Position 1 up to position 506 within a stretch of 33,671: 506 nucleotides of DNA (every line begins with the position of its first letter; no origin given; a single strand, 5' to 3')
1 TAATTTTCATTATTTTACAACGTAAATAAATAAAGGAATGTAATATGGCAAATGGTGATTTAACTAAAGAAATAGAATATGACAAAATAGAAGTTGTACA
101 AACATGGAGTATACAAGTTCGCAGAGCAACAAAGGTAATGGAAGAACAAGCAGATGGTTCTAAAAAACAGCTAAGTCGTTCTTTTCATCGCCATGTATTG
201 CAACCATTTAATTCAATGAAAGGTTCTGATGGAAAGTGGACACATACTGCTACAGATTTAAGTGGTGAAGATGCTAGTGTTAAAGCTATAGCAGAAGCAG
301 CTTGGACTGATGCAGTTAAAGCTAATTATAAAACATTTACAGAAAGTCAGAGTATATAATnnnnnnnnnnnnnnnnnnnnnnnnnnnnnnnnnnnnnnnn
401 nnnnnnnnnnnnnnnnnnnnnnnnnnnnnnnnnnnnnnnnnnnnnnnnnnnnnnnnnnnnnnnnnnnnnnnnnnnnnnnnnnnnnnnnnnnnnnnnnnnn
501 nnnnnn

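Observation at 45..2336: Tandemly duplicated two-gene cassette: 104-aa protein plus fibre-like protein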

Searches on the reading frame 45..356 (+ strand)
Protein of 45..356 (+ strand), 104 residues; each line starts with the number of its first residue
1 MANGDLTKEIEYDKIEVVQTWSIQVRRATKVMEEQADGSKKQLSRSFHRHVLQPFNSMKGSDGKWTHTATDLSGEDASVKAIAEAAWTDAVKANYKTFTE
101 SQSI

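Call 7: search_protein_families(library=phrogs, proteins=[window:45-356:+], max_evalue=0.01)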
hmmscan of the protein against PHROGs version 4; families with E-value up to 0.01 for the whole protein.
window:45-356:+ (104 aa): 1 family
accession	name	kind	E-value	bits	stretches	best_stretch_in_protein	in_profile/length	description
phrog_6228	-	unknown function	6.9e-15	56.3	1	1-102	1-87/92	-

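Call 8: search_protein_families(library=pfam, proteins=[window:45-356:+], max_evalue=0.1)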
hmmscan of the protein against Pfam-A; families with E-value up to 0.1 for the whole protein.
window:45-356:+ (104 aa): 0 families

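Call 10: search_dna_similar(query=window:45-356:+, collection=phages, mode=protein, max_rows=40, max_evalue=0.001)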
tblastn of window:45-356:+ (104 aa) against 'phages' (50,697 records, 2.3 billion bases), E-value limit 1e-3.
Records with a match: 56; places in all: 56; records where one place covers at least 80% of the query: 56.
Best place of each record, by identity: <60% 56.
By first word of the organism name: Prochlorococcus 23; Synechococcus 14; Pelagibacter 14; Methylophilales 1; Bacteriophage 1; Roseobacter 1; uncultured 1; Phage 1.
By host as written in the record: Prochlorococcus sp. MED4 18; Candidatus Pelagibacter sp H2P3alpha 7; Candidatus Pelagibacter sp. HTCC7211 6; - 4; Synechococcus sp. 4; Synechococcus sp. MW02 3; Synechococcus sp. CB0101 3; Prochlorococcus marinus MED4 2; and 8 more.
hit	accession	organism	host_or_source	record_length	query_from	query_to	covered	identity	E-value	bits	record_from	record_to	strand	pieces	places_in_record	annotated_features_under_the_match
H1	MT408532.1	Synechococcus phage SynMITS9220M01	Synechococcus sp. MIT S9220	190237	6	96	88%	47.8%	4e-15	74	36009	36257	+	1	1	hypothetical protein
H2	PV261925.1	Synechococcus phage RB11-B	Synechococcus sp. MW02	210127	6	96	88%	47.8%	2e-13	70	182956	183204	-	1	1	hypothetical protein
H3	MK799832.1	Synechococcus phage S-B05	Synechococcus sp. MW02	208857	6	96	88%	47.8%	9e-13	68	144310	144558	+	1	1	hypothetical protein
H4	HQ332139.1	Prochlorococcus phage P-RSP2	Prochlorococcus marinus MIT9302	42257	6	96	88%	46.7%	2e-12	67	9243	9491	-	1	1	hypothetical protein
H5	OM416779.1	Prochlorococcus phage P-SCSP1u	Prochlorococcus sp. MED4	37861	6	96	88%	46.7%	3e-11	63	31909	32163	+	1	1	hypothetical protein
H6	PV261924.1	Synechococcus phage RN05-S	Synechococcus sp. MW02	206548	6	96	88%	45.7%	3e-11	64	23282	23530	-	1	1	hypothetical protein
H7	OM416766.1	Prochlorococcus phage P-SCSP1d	Prochlorococcus sp. MED4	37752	6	96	88%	45.7%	1e-10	62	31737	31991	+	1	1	hypothetical protein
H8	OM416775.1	Prochlorococcus phage P-SCSP1o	Prochlorococcus sp. MED4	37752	6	96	88%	45.7%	1e-10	62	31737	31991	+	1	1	hypothetical protein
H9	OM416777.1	Prochlorococcus phage P-SCSP1q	Prochlorococcus sp. MED4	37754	6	96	88%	45.7%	1e-10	62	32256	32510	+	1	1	hypothetical protein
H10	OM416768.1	Prochlorococcus phage P-SCSP1g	Prochlorococcus sp. MED4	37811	6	96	88%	45.7%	1e-10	62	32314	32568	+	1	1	hypothetical protein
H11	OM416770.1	Prochlorococcus phage P-SCSP1i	Prochlorococcus sp. MED4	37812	6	96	88%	45.7%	1e-10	62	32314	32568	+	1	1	hypothetical protein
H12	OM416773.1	Prochlorococcus phage P-SCSP1m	Prochlorococcus sp. MED4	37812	6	96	88%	45.7%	1e-10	62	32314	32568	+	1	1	hypothetical protein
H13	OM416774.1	Prochlorococcus phage P-SCSP1n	Prochlorococcus sp. MED4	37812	6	96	88%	45.7%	1e-10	62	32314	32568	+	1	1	hypothetical protein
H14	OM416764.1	Prochlorococcus phage P-SCSP1b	Prochlorococcus sp. MED4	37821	6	96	88%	45.7%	1e-10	62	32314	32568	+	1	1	hypothetical protein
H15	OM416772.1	Prochlorococcus phage P-SCSP1l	Prochlorococcus sp. MED4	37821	6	96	88%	45.7%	1e-10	62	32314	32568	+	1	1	hypothetical protein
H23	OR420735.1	Pelagibacter phage HTVC168P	Candidatus Pelagibacter sp. HTCC7211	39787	6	103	94%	41.4%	3e-10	61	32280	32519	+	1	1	hypothetical protein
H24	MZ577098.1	Methylophilales phage Melnitz-3 EXVC039M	Methylophilales_sp._H5P1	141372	6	92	84%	46.6%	8e-7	51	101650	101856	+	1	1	hypothetical protein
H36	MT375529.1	Pelagibacter phage Kolga EXVC016S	Candidatus Pelagibacter sp H2P3alpha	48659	6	102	93%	38.8%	2e-7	53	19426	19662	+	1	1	hypothetical protein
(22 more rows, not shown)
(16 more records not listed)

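Call 11: get_annotated_region(hit=H5, flank=6000)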
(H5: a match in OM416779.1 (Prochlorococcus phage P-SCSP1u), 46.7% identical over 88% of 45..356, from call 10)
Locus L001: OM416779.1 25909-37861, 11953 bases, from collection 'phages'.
description: Prochlorococcus phage P-SCSP1u, complete genome.
organism: Prochlorococcus phage P-SCSP1u (NCBI taxid 2914505)
taxonomy: Viruses; Duplodnaviria; Heunggongvirae; Uroviricota; Caudoviricetes; Autographiviridae
host: Prochlorococcus sp. MED4; source: South China Sea; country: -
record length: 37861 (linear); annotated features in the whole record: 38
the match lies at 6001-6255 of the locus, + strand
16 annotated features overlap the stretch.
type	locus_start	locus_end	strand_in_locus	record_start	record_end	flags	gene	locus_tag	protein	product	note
CDS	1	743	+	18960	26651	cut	-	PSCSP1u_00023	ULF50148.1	hypothetical protein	-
CDS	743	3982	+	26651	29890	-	-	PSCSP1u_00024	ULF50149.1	hypothetical protein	-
CDS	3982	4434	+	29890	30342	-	-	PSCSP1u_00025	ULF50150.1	hypothetical protein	-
CDS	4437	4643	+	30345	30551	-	-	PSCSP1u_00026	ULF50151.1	hypothetical protein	-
CDS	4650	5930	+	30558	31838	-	-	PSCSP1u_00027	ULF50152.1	hypothetical protein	-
CDS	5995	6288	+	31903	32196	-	-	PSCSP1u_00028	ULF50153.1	hypothetical protein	-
CDS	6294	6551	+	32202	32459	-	-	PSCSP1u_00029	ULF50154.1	hypothetical protein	-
CDS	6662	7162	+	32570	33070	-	-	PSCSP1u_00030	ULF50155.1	hypothetical protein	-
CDS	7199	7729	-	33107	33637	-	-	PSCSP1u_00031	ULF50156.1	hypothetical protein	-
CDS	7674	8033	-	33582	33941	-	-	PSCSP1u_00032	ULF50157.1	hypothetical protein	-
CDS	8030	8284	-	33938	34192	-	-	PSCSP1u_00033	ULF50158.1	hypothetical protein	-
CDS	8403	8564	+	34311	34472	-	-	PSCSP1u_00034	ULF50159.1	hypothetical protein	-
CDS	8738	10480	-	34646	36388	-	-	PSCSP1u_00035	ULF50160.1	terminase large subunit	terminase, large subunit gp19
CDS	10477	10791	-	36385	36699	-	-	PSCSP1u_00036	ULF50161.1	hypothetical protein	-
CDS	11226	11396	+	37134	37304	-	-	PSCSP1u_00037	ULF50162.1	hypothetical protein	-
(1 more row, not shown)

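Call 12: get_annotated_region(hit=H23, flank=6000)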
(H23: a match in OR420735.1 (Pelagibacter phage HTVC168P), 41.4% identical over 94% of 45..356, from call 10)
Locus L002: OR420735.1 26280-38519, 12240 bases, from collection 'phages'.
description: Pelagibacter phage HTVC168P, complete genome.
organism: Pelagibacter phage HTVC168P (NCBI taxid 3072838)
taxonomy: Viruses; Duplodnaviria; Heunggongvirae; Uroviricota; Caudoviricetes; Autographiviridae; Pelagivirus
host: Candidatus Pelagibacter sp. HTCC7211; source: marine; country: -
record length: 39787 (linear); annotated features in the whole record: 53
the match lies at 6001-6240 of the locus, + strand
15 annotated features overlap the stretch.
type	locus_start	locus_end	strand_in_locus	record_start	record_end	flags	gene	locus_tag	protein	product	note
CDS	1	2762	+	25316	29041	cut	-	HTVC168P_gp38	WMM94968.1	internal virion protein D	-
CDS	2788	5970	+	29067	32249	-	-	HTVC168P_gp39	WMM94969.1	tail fiber protein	-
CDS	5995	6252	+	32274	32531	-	-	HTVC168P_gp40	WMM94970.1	hypothetical protein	-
CDS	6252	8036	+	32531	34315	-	-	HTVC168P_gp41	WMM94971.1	hypothetical protein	-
CDS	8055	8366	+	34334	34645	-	-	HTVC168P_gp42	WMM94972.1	hypothetical protein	-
CDS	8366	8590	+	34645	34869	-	-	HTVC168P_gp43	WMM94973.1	hypothetical protein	-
CDS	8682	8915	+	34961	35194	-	-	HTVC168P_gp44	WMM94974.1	hypothetical protein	-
CDS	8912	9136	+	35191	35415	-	-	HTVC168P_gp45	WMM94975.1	hypothetical protein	-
CDS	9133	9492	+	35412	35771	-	-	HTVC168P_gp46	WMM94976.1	hypothetical protein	-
CDS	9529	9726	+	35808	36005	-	-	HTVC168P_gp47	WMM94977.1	hypothetical protein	-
CDS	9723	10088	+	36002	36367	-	-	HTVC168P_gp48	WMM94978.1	hypothetical protein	-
CDS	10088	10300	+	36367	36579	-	-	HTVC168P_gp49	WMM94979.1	hypothetical protein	-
CDS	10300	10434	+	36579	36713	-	-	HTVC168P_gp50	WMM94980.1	hypothetical protein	-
CDS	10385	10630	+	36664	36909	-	-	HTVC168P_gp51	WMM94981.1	hypothetical protein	-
CDS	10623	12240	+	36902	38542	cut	-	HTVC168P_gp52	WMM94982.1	DNA maturase B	-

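Call 13: get_annotated_region(hit=H1, flank=5000)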
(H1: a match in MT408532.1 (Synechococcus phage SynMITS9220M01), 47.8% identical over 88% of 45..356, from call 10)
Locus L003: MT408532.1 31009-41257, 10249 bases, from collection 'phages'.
description: Synechococcus phage SynMITS9220M01, complete genome.
organism: Synechococcus phage SynMITS9220M01 (NCBI taxid 2736186)
taxonomy: Viruses; Duplodnaviria; Heunggongvirae; Uroviricota; Caudoviricetes; Kyanoviridae
host: Synechococcus sp. MIT S9220; source: seawater; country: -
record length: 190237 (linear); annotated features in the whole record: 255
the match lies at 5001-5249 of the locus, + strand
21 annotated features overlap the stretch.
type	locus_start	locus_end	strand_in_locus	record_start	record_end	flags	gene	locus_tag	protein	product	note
CDS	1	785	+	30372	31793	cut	-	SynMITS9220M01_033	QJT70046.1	hypothetical protein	-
CDS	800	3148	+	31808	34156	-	-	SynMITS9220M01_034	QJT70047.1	hypothetical protein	-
CDS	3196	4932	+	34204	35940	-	-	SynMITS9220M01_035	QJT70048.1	hypothetical protein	-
CDS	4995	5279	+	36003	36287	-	-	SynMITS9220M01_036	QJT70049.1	hypothetical protein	-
CDS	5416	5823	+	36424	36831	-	-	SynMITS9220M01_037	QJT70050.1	hypothetical protein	-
CDS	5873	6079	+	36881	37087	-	-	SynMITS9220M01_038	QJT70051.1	hypothetical protein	-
CDS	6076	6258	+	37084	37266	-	-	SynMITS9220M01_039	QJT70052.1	hypothetical protein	Hypothetical-Protein | belonging to T4-LIKE GC: 43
CDS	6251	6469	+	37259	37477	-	-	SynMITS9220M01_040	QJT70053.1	hypothetical protein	-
CDS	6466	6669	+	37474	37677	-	-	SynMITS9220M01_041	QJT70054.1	hypothetical protein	-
CDS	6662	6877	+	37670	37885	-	-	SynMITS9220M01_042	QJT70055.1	hypothetical protein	Hypothetical-Protein | belonging to T4-LIKE GC: 838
CDS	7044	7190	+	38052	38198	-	-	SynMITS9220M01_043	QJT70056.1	hypothetical protein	-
CDS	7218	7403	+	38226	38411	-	-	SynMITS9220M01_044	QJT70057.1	hypothetical protein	-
CDS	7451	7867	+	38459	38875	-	-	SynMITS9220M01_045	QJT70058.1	cAMP phosphodiesterase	-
CDS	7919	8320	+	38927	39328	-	-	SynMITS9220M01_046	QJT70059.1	hypothetical protein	Hypothetical-Protein | belonging to T4-LIKE GC: 66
CDS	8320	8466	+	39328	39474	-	-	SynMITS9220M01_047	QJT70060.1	hypothetical protein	-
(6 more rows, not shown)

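Call 15: search_solved_structures(query=window:45-356:+, max_evalue=10, show_alignments=2)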
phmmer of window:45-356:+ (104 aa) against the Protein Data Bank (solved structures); distinct sequences matched with E-value up to 10: 0.

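Call 16: find_homologous_proteins(query=window:45-356:+, max_evalue=0.001)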
Query window:45-356:+ (104 aa): 3046 proteins with E <= 0.001 among 3049 candidates; the best 120 are listed.
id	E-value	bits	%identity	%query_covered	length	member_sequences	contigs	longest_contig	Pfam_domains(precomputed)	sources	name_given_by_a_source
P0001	2.7e-61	222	100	100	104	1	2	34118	-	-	-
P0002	2.6e-57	209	92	99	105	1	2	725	-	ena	-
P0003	3.2e-57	209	93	98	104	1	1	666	-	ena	-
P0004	1.5e-56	206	91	99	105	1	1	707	-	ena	-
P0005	1.6e-56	206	91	99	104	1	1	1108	-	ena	-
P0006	2.0e-56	206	92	98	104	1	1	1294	-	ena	-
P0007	1.8e-55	203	91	98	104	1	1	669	-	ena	-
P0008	2.0e-55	203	89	99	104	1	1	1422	-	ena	-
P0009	2.3e-55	203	90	98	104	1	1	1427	-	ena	-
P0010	2.4e-55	203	90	98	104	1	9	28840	-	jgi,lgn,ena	-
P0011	2.4e-55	203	88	100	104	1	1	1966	-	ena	-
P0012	2.8e-55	202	89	98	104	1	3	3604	-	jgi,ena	-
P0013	4.5e-55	202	90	98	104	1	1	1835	-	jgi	-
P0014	6.7e-55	201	88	99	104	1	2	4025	-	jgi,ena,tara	tara:strand:- start:42 stop:356 length:315 start_codon:yes stop_codon:yes gene_type:complete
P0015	8.1e-55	201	89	98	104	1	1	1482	-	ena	-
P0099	2.5e-51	190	86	100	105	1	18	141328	-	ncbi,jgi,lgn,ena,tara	tara:strand:+ start:1070 stop:1387 length:318 start_codon:yes stop_codon:yes gene_type:complete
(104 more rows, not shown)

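Call 17: find_encoding_contigs(protein=P0010, flank=6000, max_places=6)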
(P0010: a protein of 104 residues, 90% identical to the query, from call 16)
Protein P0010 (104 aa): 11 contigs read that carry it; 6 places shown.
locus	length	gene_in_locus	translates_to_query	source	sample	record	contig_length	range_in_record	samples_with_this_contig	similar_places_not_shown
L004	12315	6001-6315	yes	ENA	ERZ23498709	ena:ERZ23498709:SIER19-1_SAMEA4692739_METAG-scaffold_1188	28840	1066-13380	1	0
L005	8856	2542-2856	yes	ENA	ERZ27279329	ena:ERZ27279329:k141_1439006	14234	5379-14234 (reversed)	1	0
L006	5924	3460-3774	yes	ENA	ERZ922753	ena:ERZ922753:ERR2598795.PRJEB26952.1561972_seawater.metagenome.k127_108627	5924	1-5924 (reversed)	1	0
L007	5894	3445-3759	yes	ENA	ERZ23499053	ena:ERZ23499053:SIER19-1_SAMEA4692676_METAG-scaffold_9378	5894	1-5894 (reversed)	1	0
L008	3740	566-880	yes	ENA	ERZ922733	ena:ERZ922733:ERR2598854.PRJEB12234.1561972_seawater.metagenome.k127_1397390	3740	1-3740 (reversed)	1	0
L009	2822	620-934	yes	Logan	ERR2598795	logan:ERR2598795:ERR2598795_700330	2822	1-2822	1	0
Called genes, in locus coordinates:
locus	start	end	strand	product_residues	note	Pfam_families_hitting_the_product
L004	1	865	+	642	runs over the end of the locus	?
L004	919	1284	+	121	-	-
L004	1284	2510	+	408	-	PF13884:Peptidase_S74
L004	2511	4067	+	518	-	PF11962:Peptidase_G2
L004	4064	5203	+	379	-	-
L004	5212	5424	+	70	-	-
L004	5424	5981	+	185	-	-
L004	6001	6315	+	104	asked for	-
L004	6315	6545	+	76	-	-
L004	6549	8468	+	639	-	-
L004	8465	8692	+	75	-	-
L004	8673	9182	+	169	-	-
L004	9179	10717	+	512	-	-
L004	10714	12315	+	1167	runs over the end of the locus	-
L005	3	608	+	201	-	?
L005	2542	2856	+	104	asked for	-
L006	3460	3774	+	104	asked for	-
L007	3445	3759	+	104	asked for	-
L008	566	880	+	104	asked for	-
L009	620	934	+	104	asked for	-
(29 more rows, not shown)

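Call 18: find_encoding_contigs(protein=P0099, flank=6000, max_places=6)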
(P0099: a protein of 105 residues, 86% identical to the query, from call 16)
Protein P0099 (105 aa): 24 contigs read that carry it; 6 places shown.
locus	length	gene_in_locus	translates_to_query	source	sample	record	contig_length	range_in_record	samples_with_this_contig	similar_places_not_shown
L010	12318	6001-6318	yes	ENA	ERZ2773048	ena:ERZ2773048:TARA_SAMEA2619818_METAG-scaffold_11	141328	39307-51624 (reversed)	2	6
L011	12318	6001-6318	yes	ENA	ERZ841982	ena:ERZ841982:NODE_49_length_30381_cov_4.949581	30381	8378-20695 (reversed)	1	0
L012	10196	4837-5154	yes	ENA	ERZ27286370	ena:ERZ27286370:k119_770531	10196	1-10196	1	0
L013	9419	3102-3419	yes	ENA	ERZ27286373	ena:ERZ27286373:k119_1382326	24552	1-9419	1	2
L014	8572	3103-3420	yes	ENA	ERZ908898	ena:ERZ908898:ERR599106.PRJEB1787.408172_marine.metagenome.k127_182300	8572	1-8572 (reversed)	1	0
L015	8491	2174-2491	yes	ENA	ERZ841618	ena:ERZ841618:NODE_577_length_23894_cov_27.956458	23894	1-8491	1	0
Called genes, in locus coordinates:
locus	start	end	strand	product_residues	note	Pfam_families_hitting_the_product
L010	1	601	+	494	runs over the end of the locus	-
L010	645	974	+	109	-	-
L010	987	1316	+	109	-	-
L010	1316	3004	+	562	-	-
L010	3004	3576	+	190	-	-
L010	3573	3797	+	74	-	-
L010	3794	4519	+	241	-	-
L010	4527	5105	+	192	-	PF00386:C1q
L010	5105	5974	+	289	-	-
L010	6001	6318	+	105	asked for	-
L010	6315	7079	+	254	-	-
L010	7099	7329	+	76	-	-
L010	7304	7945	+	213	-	-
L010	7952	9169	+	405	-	-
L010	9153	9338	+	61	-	-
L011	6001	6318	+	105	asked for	-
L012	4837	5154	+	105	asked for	-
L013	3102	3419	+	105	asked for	-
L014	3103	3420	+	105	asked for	-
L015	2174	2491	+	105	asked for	-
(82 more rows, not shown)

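Call 25: get_annotated_region(hit=H36, flank=5000)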
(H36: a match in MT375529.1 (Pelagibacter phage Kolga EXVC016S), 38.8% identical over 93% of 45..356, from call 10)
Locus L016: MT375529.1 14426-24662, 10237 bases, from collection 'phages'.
description: Pelagibacter phage Kolga EXVC016S, complete genome.
organism: Pelagibacter phage Kolga EXVC016S (NCBI taxid 2736233)
taxonomy: Viruses; Duplodnaviria; Heunggongvirae; Uroviricota; Caudoviricetes
host: Candidatus Pelagibacter sp H2P3alpha; source: -; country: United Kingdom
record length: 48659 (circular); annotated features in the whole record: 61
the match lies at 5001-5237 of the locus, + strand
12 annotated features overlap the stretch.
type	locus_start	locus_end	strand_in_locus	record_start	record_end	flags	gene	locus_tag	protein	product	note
CDS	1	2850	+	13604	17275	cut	-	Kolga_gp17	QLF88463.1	tail fiber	-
CDS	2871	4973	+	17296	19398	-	-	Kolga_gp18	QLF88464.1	hypothetical protein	-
CDS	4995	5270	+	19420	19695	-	-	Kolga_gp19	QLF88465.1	hypothetical protein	-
CDS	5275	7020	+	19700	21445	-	-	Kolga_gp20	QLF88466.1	hypothetical protein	-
CDS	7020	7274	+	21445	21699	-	-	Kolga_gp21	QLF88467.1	hypothetical protein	-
CDS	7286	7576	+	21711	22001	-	-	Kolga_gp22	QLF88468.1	hypothetical protein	-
CDS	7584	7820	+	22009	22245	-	-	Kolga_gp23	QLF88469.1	hypothetical protein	-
CDS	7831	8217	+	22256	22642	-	-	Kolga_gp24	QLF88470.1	hypothetical protein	-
CDS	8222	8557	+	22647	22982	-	-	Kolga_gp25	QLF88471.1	hypothetical protein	-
CDS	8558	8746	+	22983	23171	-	-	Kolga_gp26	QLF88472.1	hypothetical protein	-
CDS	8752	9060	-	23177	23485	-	-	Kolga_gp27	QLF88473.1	hypothetical protein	-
CDS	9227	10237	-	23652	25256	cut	-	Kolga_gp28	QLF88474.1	AAA protein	-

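Call 26: get_annotated_region(hit=H24, flank=5000)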
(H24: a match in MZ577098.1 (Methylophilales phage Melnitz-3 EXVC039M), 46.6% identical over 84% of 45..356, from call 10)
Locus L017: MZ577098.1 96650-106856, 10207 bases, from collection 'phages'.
description: Methylophilales phage Melnitz-3 EXVC039M, complete genome.
organism: Methylophilales phage Melnitz-3 EXVC039M (NCBI taxid 2832341)
taxonomy: Viruses; Duplodnaviria; Heunggongvirae; Uroviricota; Caudoviricetes; Kyanoviridae
host: Methylophilales_sp._H5P1; source: -; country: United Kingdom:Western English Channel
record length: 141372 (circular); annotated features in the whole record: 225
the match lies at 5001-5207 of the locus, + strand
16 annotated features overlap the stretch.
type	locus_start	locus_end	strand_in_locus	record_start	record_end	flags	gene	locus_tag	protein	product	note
CDS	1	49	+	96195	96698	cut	-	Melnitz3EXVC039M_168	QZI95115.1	hypothetical protein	-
CDS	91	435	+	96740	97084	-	-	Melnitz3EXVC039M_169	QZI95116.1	hypothetical protein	-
CDS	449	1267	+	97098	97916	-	-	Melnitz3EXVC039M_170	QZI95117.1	putative tail fiber protein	-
CDS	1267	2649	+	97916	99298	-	-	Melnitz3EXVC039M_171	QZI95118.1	hypothetical protein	-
CDS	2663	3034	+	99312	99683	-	-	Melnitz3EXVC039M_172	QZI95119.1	hypothetical protein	-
CDS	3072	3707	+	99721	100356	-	-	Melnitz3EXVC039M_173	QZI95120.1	hypothetical protein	-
CDS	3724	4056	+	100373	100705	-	-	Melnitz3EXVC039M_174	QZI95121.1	hypothetical protein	-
CDS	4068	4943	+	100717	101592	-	-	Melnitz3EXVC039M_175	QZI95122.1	hypothetical protein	-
CDS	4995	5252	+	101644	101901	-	-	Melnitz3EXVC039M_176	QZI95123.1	hypothetical protein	-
CDS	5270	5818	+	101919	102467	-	-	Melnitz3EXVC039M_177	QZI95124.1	hypothetical protein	-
CDS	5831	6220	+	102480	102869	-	-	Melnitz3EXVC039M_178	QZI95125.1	tail assembly chaperone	-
CDS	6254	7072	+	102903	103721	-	-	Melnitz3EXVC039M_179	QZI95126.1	hypothetical protein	-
CDS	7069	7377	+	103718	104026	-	-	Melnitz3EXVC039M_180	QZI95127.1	tail assembly chaperone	-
CDS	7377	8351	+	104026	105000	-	-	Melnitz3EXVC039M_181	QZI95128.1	hypothetical protein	-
CDS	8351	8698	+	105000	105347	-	-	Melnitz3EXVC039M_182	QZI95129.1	hypothetical protein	-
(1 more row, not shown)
